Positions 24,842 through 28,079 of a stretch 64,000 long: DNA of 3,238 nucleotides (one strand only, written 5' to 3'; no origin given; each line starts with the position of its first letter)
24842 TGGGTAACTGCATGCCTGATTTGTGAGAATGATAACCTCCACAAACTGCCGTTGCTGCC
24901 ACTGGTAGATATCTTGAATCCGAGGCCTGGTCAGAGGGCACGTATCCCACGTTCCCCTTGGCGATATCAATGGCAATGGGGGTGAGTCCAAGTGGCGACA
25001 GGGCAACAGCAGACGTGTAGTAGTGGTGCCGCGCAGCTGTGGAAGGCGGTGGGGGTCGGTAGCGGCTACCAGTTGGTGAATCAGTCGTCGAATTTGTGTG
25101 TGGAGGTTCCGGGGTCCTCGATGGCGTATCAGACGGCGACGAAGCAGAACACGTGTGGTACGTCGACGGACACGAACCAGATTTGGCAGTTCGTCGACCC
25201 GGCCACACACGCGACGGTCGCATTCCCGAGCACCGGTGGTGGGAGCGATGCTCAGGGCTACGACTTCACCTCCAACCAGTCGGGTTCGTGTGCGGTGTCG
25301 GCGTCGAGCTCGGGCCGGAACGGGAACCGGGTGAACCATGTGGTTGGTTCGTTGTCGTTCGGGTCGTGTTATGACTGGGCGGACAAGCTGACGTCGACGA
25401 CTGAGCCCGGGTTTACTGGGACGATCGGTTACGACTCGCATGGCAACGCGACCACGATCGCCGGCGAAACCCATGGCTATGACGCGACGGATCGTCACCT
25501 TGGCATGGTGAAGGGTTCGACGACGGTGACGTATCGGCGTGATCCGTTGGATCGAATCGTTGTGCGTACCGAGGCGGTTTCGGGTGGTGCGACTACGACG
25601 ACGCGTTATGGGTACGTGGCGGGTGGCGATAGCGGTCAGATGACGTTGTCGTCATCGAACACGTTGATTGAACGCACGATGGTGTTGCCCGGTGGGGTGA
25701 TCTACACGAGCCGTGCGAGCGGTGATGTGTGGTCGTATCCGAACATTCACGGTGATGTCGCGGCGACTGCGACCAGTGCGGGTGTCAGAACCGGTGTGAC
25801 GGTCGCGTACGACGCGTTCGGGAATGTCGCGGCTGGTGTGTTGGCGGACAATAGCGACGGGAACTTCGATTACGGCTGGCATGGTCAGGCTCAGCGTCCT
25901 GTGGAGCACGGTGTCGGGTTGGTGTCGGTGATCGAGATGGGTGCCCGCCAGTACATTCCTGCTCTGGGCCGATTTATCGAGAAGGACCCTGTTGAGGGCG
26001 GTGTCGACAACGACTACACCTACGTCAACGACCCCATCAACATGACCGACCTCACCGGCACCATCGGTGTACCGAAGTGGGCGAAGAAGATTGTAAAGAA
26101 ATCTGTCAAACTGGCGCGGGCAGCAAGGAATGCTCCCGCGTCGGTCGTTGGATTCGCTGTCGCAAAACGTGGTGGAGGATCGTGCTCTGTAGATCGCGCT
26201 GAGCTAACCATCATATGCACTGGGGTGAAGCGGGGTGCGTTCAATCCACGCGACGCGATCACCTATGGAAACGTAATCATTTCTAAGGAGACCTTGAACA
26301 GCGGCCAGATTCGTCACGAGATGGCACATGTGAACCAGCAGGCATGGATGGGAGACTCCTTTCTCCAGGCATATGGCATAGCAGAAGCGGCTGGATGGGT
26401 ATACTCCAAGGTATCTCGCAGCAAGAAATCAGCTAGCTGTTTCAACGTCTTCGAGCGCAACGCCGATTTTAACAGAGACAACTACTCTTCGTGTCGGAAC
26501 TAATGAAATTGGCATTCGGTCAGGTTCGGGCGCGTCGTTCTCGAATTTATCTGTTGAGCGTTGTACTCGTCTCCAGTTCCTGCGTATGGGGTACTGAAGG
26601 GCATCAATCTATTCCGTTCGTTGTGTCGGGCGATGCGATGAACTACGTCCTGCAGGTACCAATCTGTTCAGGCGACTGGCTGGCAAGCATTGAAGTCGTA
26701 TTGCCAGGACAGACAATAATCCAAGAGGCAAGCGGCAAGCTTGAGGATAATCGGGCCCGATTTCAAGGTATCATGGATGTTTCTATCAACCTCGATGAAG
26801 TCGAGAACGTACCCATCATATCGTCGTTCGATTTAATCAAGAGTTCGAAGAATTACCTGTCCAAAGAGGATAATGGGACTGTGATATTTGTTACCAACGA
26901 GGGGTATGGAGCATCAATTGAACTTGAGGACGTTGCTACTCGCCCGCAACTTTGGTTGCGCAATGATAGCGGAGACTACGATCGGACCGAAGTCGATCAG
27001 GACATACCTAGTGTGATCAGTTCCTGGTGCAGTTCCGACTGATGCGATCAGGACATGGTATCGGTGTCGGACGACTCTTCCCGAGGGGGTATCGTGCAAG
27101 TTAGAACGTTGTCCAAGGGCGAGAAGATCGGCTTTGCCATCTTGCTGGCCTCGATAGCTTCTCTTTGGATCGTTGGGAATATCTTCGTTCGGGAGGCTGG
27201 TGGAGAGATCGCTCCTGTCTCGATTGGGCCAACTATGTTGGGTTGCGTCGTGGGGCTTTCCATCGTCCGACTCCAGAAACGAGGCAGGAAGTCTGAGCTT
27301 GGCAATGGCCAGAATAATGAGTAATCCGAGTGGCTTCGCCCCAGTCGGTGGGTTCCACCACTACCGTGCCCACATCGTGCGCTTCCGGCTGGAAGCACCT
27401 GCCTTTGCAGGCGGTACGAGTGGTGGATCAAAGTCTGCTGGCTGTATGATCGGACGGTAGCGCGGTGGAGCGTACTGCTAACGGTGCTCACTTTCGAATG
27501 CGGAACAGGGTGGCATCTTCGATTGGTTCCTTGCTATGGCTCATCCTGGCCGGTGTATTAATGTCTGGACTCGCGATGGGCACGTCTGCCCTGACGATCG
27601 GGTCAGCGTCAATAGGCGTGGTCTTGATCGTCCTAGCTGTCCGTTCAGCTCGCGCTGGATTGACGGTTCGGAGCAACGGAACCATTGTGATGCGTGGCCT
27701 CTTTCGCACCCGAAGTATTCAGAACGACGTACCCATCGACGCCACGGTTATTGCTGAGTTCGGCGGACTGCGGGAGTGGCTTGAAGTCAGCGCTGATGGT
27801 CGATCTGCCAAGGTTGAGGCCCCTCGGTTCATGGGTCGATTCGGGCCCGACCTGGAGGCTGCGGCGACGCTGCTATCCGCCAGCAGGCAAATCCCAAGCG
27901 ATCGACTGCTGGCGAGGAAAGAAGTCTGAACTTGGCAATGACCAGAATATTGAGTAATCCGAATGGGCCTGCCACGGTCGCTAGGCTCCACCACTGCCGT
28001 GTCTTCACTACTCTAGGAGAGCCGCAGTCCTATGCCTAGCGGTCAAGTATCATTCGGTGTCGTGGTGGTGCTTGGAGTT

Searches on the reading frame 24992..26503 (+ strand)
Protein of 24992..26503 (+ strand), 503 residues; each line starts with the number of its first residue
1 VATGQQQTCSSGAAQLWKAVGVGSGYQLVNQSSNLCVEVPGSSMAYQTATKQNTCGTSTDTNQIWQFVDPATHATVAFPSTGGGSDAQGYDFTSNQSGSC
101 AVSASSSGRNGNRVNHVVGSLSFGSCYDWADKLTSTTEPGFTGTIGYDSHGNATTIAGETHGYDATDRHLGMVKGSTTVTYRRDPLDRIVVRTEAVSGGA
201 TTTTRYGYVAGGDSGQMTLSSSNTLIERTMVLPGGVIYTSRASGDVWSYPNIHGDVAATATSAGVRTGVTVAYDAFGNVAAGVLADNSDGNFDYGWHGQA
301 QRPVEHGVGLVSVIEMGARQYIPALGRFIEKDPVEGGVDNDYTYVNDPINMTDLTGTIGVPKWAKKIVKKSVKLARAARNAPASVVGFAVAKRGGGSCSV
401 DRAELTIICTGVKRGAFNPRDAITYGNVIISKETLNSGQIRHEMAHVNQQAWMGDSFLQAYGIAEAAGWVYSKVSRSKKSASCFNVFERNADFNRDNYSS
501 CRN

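Call 3: search_protein_families(library=pfam, proteins=[window:24992-26503:+], max_evalue=0.1)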
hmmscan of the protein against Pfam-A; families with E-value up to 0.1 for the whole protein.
window:24992-26503:+ (503 aa): 2 families
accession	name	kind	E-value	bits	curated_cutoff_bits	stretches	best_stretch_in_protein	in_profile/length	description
PF14200.12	RicinB_lectin_2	-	1.1e-11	45.7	25.6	2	14-114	2-86/89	Ricin-type beta-trefoil lectin domain-like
PF00652.28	Ricin_B_lectin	-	0.012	16.2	29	1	7-67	29-84/126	Ricin-type beta-trefoil lectin domain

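Call 4: search_protein_families(library=ncbifam, proteins=[window:24992-26503:+], max_evalue=0.1)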
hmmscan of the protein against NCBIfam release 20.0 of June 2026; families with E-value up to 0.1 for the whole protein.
window:24992-26503:+ (503 aa): 1 family
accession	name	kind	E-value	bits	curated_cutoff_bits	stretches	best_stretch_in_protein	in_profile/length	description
TIGR03696.1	Rhs_assc_core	domain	1.8e-12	47.6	32.5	1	273-356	1-75/76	RHS repeat-associated core domain-containing protein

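Call 34: search_protein_families(library=pfam, alignment_id=A1, max_evalue=0.001)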
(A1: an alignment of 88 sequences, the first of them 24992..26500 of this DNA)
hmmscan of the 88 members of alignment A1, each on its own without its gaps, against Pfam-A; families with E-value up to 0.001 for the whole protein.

A. member 1, window:24992-26500:+ (503 aa): 1 family
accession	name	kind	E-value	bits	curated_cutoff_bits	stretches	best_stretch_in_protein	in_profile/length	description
PF14200.12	RicinB_lectin_2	-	1.1e-11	45.7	25.6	2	14-114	2-86/89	Ricin-type beta-trefoil lectin domain-like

B. families by the number of members that match (of 88 scanned): 16 families
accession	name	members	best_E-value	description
PF05593.20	RHS_repeat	13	2.3e-91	RHS Repeat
PF07691.17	PA14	4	4.9e-38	PA14 domain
PF24517.2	CBM96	3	2.1e-18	Carbohydrate-binding module family 96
PF20148.4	DUF6531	3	1.6e-11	Domain of unknown function (DUF6531)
PF14200.12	RicinB_lectin_2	2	3.8e-13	Ricin-type beta-trefoil lectin domain-like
PF25023.1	TEN_YD-shell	2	9e-09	Teneurin YD-shell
PF10528.15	GLEYA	2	0.00017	GLEYA domain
PF13699.11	eCIS_core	2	0.00023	eCIS core domain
PF00041.27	fn3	1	3.7e-27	Fibronectin type III domain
PF00652.28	Ricin_B_lectin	1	1.5e-12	Ricin-type beta-trefoil lectin domain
PF03527.20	RHS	1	2e-07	RHS protein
PF06848.17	Disaggr_repeat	1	3.2e-07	Disaggregatase related repeat domain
PF25059.1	FN3_DSCAM-DSCAML_C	1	4e-07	DSCAM/DSCAML C-terminal Fn3-like domain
PF15283.12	DUF4595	1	6.7e-07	Domain of unknown function (DUF4595) with porin-like fold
PF03498.20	CDtoxinA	1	1.5e-05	Cytolethal distending toxin A/C domain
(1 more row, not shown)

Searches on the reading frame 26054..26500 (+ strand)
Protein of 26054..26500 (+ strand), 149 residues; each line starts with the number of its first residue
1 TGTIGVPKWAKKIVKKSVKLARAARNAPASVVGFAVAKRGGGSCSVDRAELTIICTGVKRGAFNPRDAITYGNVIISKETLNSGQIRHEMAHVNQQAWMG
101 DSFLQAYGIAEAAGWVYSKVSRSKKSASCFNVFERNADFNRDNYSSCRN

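Call 10: search_protein_families(library=pfam, proteins=[window:26054-26500:+], max_evalue=10)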
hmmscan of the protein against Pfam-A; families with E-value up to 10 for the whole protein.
seq(149 aa): 2 families
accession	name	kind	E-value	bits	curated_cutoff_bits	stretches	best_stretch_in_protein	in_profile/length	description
PF13699.11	eCIS_core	-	0.21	12.2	22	1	69-97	41-76/79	eCIS core domain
PF09584.15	Phageshock_PspD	-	1.1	9.8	25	1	12-36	7-30/61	Phage shock protein PspD (Phageshock_PspD)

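Call 21: find_homologous_proteins(query=window:26063-26500:+, max_evalue=0.01)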
Query seq(146 aa) (146 aa): 1 proteins with E <= 0.01 among 21 candidates.
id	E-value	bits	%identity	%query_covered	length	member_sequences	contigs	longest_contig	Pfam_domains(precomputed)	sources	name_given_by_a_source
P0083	1.4e-3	37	94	12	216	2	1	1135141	-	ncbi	ncbi:MAG: RHS repeat-associated core domain-containing protein [Microthrixaceae bacterium]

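Call 31: search_protein_representatives(protein=window:26063-26500:+)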
Query: 146 residues. Proteins with E-value up to 0.001 (for the whole library): 89; up to 1e-10: 7; up to 1e-30: 1. The best 89 are listed.
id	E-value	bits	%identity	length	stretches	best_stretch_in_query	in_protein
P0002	4.4e-89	311.9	99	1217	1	1-146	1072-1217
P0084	1.6e-16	76.9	40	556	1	8-108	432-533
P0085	7.2e-15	71.5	38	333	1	6-111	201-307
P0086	1.9e-14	70.1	40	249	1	5-141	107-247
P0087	3.4e-13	66.1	43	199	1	17-137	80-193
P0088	4.1e-11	59.3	32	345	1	5-141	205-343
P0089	8.7e-11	58.3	36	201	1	6-144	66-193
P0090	4.7e-10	55.9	34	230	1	11-144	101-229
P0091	8.3e-10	55.1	37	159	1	7-141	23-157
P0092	2.6e-09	53.5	36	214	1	7-110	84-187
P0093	3.9e-09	52.9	40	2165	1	16-137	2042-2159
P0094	5.6e-09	52.4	36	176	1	5-142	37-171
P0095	6.2e-09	52.3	34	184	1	4-144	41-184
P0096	7.7e-09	51.9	33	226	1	5-135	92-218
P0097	1.5e-08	51.0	45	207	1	23-141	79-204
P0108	3.2e-07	46.7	39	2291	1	6-144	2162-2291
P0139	5.7e-05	39.4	43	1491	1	11-141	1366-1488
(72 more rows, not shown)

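Call 37: search_solved_structures(query=A2, max_evalue=10, show_alignments=2)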
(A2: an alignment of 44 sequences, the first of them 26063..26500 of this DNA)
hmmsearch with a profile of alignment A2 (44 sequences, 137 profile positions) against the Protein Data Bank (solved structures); distinct sequences matched with E-value up to 10: 0.

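Call 39: find_encoding_contigs(protein=P0093, flank=4000, max_places=3)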
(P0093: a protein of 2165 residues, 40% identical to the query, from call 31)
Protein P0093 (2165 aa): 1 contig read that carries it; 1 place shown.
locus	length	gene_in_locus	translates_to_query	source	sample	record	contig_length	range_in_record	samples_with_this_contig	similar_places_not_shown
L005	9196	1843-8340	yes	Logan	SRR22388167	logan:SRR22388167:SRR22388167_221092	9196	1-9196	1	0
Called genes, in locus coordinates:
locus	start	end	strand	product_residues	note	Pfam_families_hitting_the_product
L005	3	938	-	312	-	?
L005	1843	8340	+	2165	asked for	PF24517:CBM96, PF07691:PA14, PF05593:RHS_repeat, PF07691:PA14, PF25023:TEN_YD-shell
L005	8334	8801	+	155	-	-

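Call 42: find_encoding_contigs(protein=P0108, flank=4000, max_places=3)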
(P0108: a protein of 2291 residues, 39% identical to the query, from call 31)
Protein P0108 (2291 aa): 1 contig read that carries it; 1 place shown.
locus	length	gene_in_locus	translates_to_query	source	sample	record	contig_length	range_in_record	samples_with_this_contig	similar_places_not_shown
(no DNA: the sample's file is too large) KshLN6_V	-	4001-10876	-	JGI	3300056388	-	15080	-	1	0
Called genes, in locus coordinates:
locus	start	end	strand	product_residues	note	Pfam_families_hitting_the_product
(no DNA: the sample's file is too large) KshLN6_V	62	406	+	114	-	-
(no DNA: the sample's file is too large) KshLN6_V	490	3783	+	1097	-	PF08751:TrwC, PF13086:AAA_11 (faint), PF13191:AAA_16 (weak), PF13245:AAA_19, PF13401:AAA_22, PF13604:AAA_30, PF22232:TraI_hel_assoc_N (faint), PF25199:nSTAND_NTPase5 (faint)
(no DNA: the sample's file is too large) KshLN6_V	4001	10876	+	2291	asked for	PF05593:RHS_repeat (faint), PF07691:PA14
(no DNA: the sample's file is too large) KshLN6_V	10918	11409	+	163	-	-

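Call 43: find_encoding_contigs(protein=P0139, flank=4000, max_places=3)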
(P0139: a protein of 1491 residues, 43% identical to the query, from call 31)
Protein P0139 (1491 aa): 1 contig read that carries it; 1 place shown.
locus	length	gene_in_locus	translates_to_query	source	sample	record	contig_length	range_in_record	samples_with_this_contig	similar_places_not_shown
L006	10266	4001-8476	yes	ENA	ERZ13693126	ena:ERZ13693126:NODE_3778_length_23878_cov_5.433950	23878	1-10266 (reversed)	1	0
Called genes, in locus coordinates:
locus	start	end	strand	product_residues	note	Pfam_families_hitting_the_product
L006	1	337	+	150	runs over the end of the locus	-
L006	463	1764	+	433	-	PF02397:Bac_transf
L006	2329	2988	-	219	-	PF27257:HI_0787_N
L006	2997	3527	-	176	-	PF12802:MarR_2, PF01047:MarR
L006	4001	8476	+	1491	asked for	PF20148:DUF6531, PF25023:TEN_YD-shell (weak), PF05593:RHS_repeat (weak), PF25023:TEN_YD-shell, PF05593:RHS_repeat, PF05593:RHS_repeat, PF25023:TEN_YD-shell, PF25023:TEN_YD-shell, +2 more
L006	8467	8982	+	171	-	-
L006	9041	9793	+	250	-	-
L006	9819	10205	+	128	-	-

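Call 48: predict_structure(alignment_id=A2)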
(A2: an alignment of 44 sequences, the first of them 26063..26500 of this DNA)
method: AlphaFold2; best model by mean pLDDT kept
length: 146 residues; sequences in the alignment: 44
mean_pLDDT: 93.5   pTM: 0.85
mean pLDDT of the five models: 93.5, 93.1, 92.3, 92.2, 92.0
residues with pLDDT >= 90: 127; 70-90: 14; 50-70: 5; < 50: 0
segments of 3 or more residues with pLDDT < 50: none
pLDDT, mean of each block of 10 residues (from residue 1): 90 96 97 97 97 95 94 96 95 96 95 95 93 80 78
secondary structure, 60 per line:
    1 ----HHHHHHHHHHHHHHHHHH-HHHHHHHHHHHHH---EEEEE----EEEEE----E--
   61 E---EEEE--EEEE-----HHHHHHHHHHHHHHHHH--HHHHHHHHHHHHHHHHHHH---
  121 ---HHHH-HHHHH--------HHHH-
elements in order: H5-22 H24-36 E40-44 E49-53 E65-68 E71-74 H80-96 H99-117 H124-127 H129-133 H142-145

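Call 52: fold_search(model_id=the predicted structure, library=pdb)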
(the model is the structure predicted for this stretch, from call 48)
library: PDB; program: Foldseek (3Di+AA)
matches with E <= 10: 54; with E <= 0.001: 0
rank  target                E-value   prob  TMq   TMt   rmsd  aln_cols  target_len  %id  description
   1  8sln_A                5.4e-01  0.16  0.28  0.19  11.4       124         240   17  Crystal structure of Deinococcus geothermalis PprI complexed with ssDNA (released 2024-03-13)
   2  7bgn_C                1.5e+00  0.09  0.25  0.19  14.6       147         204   12  Crystal structure of MtHISN2-AMP complex, a bifunctional enzyme from the histidine biosynthetic pathway (released 2021-05-19)
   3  2z2j_B                1.8e+00  0.10  0.20  0.17   9.7        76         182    8  Crystal structure of Peptidyl-tRNA hydrolase from Mycobacterium tuberculosis (released 2007-07-24)
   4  7bgn_E                2.3e+00  0.07  0.25  0.19  14.6       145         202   12  Crystal structure of MtHISN2-AMP complex, a bifunctional enzyme from the histidine biosynthetic pathway (released 2021-05-19)
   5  7bgn_B                2.7e+00  0.07  0.26  0.20  14.6       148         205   11  Crystal structure of MtHISN2-AMP complex, a bifunctional enzyme from the histidine biosynthetic pathway (released 2021-05-19)
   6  7bgn_F                3.4e+00  0.06  0.26  0.19  14.8       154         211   10  Crystal structure of MtHISN2-AMP complex, a bifunctional enzyme from the histidine biosynthetic pathway (released 2021-05-19)
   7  4x0u_D                3.6e+00  0.08  0.23  0.09   8.0        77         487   18  Structure ALDH7A1 inactivated by 4-diethylaminobenzaldehyde (released 2015-01-14)
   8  6d2s                  3.6e+00  0.06  0.25  0.16  10.4       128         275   13  Mycobacterium tuberculosis transcriptional regulator (released 2019-04-17)
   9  4zvw_G                3.9e+00  0.08  0.24  0.08   7.8        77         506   18  Structure of apo human ALDH7A1 in space group C2 (released 2015-08-26)
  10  2z2i                  4.1e+00  0.06  0.18  0.16   9.9        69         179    9  Crystal structure of Peptidyl-tRNA hydrolase from Mycobacterium tuberculosis (released 2007-07-24)
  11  7uvl_P                4.3e+00  0.08  0.20  0.03   3.9        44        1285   14  IgA1 Protease with IgA1 substrate (released 2022-11-23)
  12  4zvw_B                4.3e+00  0.07  0.23  0.08   7.9        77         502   18  Structure of apo human ALDH7A1 in space group C2 (released 2015-08-26)
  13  4zvy_A                4.6e+00  0.06  0.23  0.09   9.1        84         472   18  Structure of human ALDH7A1 complexed with NAD+ in space group P4212 (released 2015-08-26)
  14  6u2x_G                4.6e+00  0.06  0.21  0.08   8.0        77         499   18  Structure of ALDH7A1 mutant E399G complexed with NAD (released 2019-11-06)
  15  4x0t_C                4.9e+00  0.08  0.24  0.08   7.6        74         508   16  Structure ALDH7A1 inactivated by 4-diethylaminobenzaldehyde and complexed with NAD+ (released 2015-01-14)
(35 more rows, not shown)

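Call 93: search_protein_families(library=ncbifam, alignment_id=A2, max_evalue=0.01)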
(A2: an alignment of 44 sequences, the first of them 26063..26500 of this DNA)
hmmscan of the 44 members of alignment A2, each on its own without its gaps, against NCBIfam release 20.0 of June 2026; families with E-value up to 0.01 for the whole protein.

A. member 1, window:26063-26500:+ (146 aa): 0 families

B. families by the number of members that match (of 44 scanned): 0 families

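Call 95: fold_search(model_id=the predicted structure, library=viral)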
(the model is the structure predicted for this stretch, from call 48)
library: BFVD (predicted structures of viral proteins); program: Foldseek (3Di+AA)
matches with E <= 10: 69; with E <= 0.001: 1
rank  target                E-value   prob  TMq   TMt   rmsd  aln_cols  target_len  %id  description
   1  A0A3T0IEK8            1.6e-04  1.00  0.59  0.72   3.2       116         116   21  (no name in the UniProt tables at hand)
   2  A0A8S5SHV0            1.2e-03  1.00  0.59  0.65   3.6       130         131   18  Uncharacterized protein [Phage sp. ctqZP6]
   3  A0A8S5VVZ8            3.0e-03  1.00  0.49  0.41   6.8       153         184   18  (no name in the UniProt tables at hand)
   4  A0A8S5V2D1            2.5e-02  0.99  0.49  0.47   5.2       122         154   15  Vgr2b binding protein [CrAss-like virus sp. ctelJ1]
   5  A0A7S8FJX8            2.6e-01  0.69  0.30  0.46   6.3        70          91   24  (no name in the UniProt tables at hand)
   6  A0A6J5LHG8            4.5e-01  0.77  0.33  0.57   4.0        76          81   28  DUF4157 domain-containing protein [uncultured Caudovirales phage]
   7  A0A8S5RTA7            4.7e-01  0.18  0.25  0.06   8.1        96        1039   12  Uncharacterized protein [Siphoviridae sp. gcode 4]
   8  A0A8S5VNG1            8.6e-01  0.41  0.37  0.30   5.8       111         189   16  (no name in the UniProt tables at hand)
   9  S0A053                1.1e+00  0.13  0.27  0.09   9.8       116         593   11  Structural protein [Cellulophaga phage phi14:2]
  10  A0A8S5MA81            1.1e+00  0.12  0.23  0.26  11.1       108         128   11  Metallopeptidase [Siphoviridae sp. ctsDY37]
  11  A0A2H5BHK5            1.1e+00  0.08  0.20  0.18  15.5       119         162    8  (no name in the UniProt tables at hand)
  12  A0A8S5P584            1.2e+00  0.25  0.35  0.34   7.9       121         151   15  Uncharacterized protein [Herelleviridae sp. cttEB8]
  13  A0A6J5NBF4            1.3e+00  0.15  0.26  0.29  11.9        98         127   10  Uncharacterized protein [uncultured Caudovirales phage]
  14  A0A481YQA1            1.4e+00  0.28  0.22  0.20   3.0        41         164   20  Uncharacterized protein [Pithovirus LCDPAC02]
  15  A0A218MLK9            1.4e+00  0.23  0.23  0.12   3.6        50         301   18  Uncharacterized protein [uncultured virus]
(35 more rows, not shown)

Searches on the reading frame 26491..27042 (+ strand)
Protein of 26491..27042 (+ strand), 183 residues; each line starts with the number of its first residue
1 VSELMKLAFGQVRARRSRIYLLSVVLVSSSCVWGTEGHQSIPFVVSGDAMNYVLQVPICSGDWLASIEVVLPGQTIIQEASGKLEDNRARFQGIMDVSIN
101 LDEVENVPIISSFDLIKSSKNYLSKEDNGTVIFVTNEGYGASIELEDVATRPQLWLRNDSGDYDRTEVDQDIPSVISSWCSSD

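Call 3: search_protein_families(library=pfam, proteins=[window:26491-27042:+], max_evalue=0.1)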
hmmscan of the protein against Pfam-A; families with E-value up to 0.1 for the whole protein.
window:26491-27042:+ (183 aa): 1 family
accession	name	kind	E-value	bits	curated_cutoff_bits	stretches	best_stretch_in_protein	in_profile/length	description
PF17138.9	DUF5111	-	0.0085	16.3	31.9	0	108-163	44-98/122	Domain of unknown function (DUF5111)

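Call 4: search_protein_families(library=ncbifam, proteins=[window:26491-27042:+], max_evalue=0.1)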
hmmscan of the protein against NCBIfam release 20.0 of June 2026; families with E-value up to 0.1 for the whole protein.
window:26491-27042:+ (183 aa): 0 families

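Call 49: search_protein_families(library=phrogs, proteins=[window:26503-27042:+], max_evalue=0.1)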
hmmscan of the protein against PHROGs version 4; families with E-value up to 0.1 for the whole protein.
window:26503-27042:+ (179 aa): 0 families

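Call 82: list_cluster_members(proteins=[window:26503-27039:+, window:27465-27926:+, window:28032-28250:+, window:27055-27321:+, window:24452-24982:+])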
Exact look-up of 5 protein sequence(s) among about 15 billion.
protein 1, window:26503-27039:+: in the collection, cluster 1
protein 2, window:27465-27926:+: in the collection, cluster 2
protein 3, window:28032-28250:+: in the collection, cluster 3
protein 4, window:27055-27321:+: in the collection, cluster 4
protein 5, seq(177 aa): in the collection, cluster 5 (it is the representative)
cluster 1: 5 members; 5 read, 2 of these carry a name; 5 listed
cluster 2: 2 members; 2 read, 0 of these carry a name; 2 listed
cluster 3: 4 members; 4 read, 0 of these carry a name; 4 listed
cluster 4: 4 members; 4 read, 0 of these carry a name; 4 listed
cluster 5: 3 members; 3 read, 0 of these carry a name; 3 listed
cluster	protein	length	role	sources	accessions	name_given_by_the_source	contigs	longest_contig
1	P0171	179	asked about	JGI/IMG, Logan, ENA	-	-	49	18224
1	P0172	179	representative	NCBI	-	-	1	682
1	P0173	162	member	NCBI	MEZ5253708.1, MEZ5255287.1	MAG: hypothetical protein R2689_15665 [Microthrixaceae bacterium]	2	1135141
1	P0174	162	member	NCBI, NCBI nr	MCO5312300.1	MAG: hypothetical protein M9952_05110 [Microthrixaceae bacterium] | hypothetical protein [Microthrixaceae bacterium]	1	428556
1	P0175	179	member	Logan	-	-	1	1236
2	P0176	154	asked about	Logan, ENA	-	-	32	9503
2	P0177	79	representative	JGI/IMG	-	-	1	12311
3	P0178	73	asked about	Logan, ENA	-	-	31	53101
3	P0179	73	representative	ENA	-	-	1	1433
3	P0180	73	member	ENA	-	-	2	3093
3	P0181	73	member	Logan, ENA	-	-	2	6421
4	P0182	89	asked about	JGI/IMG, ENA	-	-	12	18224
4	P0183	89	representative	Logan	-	-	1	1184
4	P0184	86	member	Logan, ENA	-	-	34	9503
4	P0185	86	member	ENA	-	-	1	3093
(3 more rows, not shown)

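Call 89: find_encoding_contigs(protein=P0174, flank=10000, max_places=3)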
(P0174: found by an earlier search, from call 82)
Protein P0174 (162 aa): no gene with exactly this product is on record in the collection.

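Call 102: search_solved_structures(query=window:26503-27039:+, max_evalue=10)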
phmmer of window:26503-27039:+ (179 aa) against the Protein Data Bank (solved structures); distinct sequences matched with E-value up to 10: 1.
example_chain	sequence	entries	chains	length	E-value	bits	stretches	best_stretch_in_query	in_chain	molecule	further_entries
2iy2_A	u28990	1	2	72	1.3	12.1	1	97-136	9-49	THIOL DISULFIDE INTERCHANGE PROTEIN DSBG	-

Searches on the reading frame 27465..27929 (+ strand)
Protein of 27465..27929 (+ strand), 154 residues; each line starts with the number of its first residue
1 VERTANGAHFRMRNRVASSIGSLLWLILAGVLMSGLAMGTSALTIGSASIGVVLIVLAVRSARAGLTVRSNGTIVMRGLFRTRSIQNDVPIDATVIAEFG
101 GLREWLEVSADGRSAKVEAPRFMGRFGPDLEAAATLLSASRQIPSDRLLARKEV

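Call 3: search_protein_families(library=pfam, proteins=[window:27465-27929:+], max_evalue=0.1)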
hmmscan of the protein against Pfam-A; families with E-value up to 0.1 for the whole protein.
window:27465-27929:+ (154 aa): 1 family
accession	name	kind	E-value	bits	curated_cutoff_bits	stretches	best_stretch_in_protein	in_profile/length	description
PF20315.3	DUF6611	-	0.0062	17.1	27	1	15-85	52-122/168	Family of unknown function (DUF6611)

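Call 4: search_protein_families(library=ncbifam, proteins=[window:27465-27929:+], max_evalue=0.1)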
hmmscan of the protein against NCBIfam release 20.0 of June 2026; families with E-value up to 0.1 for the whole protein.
window:27465-27929:+ (154 aa): 0 families

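Call 49: search_protein_families(library=phrogs, proteins=[window:27465-27929:+], max_evalue=0.1)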
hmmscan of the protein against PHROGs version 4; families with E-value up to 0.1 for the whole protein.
window:27465-27929:+ (154 aa): 1 family
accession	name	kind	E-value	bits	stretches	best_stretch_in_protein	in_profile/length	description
phrog_3428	-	lysis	0.048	14.9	1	11-74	31-92/108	holin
